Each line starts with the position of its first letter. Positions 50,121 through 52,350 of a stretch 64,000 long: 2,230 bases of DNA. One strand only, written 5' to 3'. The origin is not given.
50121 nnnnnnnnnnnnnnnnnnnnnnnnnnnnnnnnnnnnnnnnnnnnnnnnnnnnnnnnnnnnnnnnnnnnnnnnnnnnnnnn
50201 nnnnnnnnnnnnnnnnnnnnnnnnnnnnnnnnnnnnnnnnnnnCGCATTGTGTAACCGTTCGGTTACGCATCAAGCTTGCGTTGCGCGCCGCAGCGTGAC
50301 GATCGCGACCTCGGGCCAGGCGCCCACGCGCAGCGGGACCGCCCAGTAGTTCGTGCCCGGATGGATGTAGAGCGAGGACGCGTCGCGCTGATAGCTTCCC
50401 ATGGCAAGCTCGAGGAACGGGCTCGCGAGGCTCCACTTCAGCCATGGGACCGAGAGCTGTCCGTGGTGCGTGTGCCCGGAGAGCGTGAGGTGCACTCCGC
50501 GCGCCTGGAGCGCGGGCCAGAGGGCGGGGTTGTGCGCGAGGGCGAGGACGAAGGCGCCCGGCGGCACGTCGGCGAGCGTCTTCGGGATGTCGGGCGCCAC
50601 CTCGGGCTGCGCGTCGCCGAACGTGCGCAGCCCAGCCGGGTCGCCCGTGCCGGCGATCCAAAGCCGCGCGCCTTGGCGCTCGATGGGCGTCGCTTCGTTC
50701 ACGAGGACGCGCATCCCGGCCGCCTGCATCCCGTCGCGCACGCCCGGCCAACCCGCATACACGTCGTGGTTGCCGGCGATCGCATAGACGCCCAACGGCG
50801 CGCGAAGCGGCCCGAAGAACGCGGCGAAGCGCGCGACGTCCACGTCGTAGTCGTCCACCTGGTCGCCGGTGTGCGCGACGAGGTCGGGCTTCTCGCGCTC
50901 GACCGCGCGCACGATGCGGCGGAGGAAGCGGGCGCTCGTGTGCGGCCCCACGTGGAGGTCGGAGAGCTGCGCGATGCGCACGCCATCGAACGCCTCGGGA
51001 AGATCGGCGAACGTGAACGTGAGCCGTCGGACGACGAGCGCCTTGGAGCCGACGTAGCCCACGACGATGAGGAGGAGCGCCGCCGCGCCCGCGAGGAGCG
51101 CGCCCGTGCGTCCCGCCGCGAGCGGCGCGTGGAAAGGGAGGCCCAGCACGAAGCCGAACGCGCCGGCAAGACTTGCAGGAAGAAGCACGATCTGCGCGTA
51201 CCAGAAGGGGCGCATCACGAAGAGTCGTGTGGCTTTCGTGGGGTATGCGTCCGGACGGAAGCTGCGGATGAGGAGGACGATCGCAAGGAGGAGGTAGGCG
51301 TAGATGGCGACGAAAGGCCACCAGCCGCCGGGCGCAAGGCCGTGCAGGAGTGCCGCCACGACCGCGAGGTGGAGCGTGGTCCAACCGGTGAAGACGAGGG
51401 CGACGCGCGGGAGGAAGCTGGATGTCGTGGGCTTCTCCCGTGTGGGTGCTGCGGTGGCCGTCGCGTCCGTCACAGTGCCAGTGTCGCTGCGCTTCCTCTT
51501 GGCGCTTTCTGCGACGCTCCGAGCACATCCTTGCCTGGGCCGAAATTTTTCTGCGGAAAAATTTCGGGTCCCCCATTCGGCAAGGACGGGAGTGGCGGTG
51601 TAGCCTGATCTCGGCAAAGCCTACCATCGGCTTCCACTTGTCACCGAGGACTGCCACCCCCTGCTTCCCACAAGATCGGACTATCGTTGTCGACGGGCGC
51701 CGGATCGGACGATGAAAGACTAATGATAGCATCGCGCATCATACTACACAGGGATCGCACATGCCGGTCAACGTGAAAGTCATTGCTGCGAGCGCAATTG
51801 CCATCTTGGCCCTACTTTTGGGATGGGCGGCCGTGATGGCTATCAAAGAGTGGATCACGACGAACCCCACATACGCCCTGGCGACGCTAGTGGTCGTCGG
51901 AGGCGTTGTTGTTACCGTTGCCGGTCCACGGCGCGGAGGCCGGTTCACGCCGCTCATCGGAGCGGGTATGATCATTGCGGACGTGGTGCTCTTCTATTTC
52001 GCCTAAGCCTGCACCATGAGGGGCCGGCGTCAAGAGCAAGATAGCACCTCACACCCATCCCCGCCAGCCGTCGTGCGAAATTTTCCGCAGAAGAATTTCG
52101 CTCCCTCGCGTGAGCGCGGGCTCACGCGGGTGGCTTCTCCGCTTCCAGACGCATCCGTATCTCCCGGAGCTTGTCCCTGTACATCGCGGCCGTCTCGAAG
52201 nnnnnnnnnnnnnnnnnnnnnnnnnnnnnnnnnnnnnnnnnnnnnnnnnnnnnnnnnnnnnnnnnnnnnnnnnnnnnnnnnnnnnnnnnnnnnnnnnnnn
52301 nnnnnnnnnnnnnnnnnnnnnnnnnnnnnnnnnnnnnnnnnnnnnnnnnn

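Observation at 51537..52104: Palindrome-tipped 62-bp repeat family: an inverted pair brackets a low-GC 568-bp cassette with a foreign-looking 81-aa membrane ORF (MITE-like)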

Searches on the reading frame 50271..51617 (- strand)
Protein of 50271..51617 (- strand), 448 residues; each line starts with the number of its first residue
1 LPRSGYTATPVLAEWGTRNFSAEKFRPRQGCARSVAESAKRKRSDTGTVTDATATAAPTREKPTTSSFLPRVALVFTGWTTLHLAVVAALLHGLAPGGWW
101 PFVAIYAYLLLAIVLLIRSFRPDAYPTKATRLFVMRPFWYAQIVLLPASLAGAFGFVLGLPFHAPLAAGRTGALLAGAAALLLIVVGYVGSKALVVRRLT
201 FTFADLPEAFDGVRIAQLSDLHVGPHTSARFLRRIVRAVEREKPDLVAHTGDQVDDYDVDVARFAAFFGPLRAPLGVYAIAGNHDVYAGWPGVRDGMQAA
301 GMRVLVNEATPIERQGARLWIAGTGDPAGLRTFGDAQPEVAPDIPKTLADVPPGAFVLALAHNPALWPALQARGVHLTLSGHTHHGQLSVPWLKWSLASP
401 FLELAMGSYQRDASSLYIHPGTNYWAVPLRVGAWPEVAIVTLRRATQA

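Call 13: search_protein_families(library=pfam, proteins=[window:50271-51617:-])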
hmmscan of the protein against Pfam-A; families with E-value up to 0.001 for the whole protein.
window:50271-51617:- (448 aa): 2 families
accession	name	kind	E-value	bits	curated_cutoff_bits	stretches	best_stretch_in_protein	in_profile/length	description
PF00149.33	Metallophos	-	2e-14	54.9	21.5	1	214-385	2-190/191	Calcineurin-like phosphoesterase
PF12850.12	Metallophos_2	-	1.5e-07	31.9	27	1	214-387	2-120/154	Calcineurin-like phosphoesterase superfamily domain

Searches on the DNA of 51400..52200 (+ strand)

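Call 85: search_rna_families(source=window, start=51400, end=52200, threshold=evalue, max_evalue=1)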
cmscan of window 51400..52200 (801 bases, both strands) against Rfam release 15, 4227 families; matches with E-value up to 1: 0.
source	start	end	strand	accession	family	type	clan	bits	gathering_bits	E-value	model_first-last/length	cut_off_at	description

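Call 87: search_dna_similar(query=window:51500-52130:+, collection=plasmids, mode=distant, max_evalue=0.01, max_rows=10)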
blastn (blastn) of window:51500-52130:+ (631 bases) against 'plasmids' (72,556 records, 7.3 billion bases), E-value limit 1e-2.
No match.

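Call 88: search_dna_similar(query=window:51500-52130:+, collection=phages, mode=distant, max_evalue=0.01, max_rows=10)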
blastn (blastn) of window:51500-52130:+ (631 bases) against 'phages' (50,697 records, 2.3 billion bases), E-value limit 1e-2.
No match.

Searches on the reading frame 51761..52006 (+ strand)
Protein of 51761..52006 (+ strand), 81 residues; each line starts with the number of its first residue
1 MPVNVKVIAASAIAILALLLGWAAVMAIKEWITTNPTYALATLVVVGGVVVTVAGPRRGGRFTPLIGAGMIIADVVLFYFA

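Call 13: search_protein_families(library=pfam, proteins=[window:51761-52006:+])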
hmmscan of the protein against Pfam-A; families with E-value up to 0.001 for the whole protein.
window:51761-52006:+ (81 aa): 0 families

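Call 51: find_homologous_proteins(query=window:51761-52003:+, max_evalue=0.01)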
Query seq(81 aa) (81 aa): 1 proteins with E <= 0.01 among 11 candidates.
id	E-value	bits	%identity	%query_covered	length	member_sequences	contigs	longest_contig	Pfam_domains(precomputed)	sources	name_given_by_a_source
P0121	2.1e-41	157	100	100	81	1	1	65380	-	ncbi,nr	ncbi:MAG TPA: hypothetical protein VM370_08895 [Candidatus Thermoplasmatota archaeon]|nr:hypothetica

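Call 57: search_protein_representatives(protein=window:51761-52003:+)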
Query: 81 residues. Proteins with E-value up to 0.001 (for the whole library): 4; up to 1e-10: 2; up to 1e-30: 1. The best 4 are listed.
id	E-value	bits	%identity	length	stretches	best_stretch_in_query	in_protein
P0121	6.7e-42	156.5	100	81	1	1-81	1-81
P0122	6.5e-23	96.2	63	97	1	3-80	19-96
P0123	1.9e-06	43.9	34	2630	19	3-48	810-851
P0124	7.0e-06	42.1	35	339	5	14-50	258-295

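Call 59: find_encoding_contigs(protein=P0122, flank=10000, max_places=4)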
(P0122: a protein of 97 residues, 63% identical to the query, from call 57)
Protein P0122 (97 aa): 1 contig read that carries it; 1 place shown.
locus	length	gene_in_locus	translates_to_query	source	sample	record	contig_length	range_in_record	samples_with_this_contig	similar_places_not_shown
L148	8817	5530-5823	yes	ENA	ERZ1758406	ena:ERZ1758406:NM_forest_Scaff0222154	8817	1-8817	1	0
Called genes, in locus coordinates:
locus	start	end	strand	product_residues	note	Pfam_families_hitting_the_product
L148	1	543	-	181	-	?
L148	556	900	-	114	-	-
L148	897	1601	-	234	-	-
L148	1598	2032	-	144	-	PF03692:CxxCxxCC (weak)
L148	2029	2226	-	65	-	-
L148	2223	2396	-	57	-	-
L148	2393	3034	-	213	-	-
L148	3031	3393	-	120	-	PF01893:UPF0058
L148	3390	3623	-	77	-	-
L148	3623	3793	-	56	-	-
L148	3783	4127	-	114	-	-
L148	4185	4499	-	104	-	-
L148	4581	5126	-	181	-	-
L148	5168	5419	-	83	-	-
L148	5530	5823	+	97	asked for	-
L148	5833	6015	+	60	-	-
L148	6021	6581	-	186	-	PF05869:Dam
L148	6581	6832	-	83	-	-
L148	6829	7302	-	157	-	PF25941:PDDEXK_16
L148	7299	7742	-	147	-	-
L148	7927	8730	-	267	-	-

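Call 75: search_protein_families(library=phrogs, proteins=[L148:7927-8730:-, L148:7299-7742:-, L148:6829-7302:-, L148:6021-6581:-, L148:4581-5126:-, L148:2393-3034:-, L148:1598-2032:-, L148:897-1601:-, L148:3031-3393:-, L148:5530-5823:+], max_evalue=0.001)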
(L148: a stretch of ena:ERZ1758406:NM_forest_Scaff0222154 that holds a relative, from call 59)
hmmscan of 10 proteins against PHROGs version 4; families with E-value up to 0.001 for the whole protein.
L148:7927-8730:- (267 aa): 1 family
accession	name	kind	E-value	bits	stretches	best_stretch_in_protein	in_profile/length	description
phrog_1008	-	other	2.3e-08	34.8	1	1-100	109-205/329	DNA methyltransferase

L148:7299-7742:- (147 aa): 1 family
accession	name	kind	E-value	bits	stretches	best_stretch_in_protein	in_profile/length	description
phrog_1384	-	other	3.4e-28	99.8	1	2-126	24-158/245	Mom-like DNA modification protein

L148:6829-7302:- (157 aa): 0 families

L148:6021-6581:- (186 aa): 3 families
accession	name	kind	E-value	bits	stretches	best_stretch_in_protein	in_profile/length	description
phrog_111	-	other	1.8e-36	127.6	1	23-182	51-203/345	DNA methyltransferase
phrog_22740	-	unknown function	1.3e-11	45.9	1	29-113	4-82/99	-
phrog_33262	-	moron, auxiliary metabolic gene and host takeover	7.1e-05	22.5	1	24-105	292-372/495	phosphoadenosine phosphosulfate reductase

L148:4581-5126:- (181 aa): 0 families

L148:2393-3034:- (213 aa): 0 families

L148:1598-2032:- (144 aa): 0 families

L148:897-1601:- (234 aa): 0 families

L148:3031-3393:- (120 aa): 0 families

L148:5530-5823:+ (97 aa): 0 families
